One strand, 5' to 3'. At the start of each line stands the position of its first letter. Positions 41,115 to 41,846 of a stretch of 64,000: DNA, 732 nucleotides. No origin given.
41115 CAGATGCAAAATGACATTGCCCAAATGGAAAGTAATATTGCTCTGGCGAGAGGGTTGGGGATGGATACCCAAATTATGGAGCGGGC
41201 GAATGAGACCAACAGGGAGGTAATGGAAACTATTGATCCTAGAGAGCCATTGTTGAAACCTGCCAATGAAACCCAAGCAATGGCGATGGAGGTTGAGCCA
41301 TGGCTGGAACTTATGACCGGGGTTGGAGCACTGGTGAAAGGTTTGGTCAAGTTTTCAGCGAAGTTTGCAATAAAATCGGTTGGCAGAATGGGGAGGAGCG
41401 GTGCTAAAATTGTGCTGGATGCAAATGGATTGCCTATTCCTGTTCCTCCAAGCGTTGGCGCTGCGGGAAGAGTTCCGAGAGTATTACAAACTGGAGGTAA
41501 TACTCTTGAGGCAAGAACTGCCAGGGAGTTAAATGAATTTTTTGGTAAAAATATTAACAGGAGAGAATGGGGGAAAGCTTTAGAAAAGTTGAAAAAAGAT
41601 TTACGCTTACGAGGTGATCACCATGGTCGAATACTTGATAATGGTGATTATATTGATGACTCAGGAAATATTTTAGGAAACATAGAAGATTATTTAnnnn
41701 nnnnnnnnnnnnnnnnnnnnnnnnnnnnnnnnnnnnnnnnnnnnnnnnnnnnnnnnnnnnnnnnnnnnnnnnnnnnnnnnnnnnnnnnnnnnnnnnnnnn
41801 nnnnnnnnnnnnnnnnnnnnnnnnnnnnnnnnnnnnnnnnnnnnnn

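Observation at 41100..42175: Effector C-terminal domain of unassigned fold with translationally coupled immunity candidate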

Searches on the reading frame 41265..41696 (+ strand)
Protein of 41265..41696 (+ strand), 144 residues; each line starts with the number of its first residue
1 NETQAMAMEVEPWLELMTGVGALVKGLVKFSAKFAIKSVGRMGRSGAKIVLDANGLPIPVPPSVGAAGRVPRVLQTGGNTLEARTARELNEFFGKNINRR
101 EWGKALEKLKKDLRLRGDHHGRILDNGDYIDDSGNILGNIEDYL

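Call 9: search_solved_structures(query=window:41265-41696:+, max_evalue=10, show_alignments=2)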
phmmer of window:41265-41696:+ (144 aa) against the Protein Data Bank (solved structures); distinct sequences matched with E-value up to 10: 4.
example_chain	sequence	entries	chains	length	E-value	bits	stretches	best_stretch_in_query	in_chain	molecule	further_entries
1u9p_A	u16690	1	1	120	0.29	14.5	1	76-121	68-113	pArc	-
2vz8_A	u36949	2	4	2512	0.53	13.7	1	36-84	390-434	FATTY ACID SYNTHASE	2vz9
6l2c_A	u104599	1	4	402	3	11.2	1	21-101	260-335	Acetyl-CoA-acetyltransferase, putative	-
6l2g_A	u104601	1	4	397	3.4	11.1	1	21-101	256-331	Acetyl-CoA-acetyltransferase, putative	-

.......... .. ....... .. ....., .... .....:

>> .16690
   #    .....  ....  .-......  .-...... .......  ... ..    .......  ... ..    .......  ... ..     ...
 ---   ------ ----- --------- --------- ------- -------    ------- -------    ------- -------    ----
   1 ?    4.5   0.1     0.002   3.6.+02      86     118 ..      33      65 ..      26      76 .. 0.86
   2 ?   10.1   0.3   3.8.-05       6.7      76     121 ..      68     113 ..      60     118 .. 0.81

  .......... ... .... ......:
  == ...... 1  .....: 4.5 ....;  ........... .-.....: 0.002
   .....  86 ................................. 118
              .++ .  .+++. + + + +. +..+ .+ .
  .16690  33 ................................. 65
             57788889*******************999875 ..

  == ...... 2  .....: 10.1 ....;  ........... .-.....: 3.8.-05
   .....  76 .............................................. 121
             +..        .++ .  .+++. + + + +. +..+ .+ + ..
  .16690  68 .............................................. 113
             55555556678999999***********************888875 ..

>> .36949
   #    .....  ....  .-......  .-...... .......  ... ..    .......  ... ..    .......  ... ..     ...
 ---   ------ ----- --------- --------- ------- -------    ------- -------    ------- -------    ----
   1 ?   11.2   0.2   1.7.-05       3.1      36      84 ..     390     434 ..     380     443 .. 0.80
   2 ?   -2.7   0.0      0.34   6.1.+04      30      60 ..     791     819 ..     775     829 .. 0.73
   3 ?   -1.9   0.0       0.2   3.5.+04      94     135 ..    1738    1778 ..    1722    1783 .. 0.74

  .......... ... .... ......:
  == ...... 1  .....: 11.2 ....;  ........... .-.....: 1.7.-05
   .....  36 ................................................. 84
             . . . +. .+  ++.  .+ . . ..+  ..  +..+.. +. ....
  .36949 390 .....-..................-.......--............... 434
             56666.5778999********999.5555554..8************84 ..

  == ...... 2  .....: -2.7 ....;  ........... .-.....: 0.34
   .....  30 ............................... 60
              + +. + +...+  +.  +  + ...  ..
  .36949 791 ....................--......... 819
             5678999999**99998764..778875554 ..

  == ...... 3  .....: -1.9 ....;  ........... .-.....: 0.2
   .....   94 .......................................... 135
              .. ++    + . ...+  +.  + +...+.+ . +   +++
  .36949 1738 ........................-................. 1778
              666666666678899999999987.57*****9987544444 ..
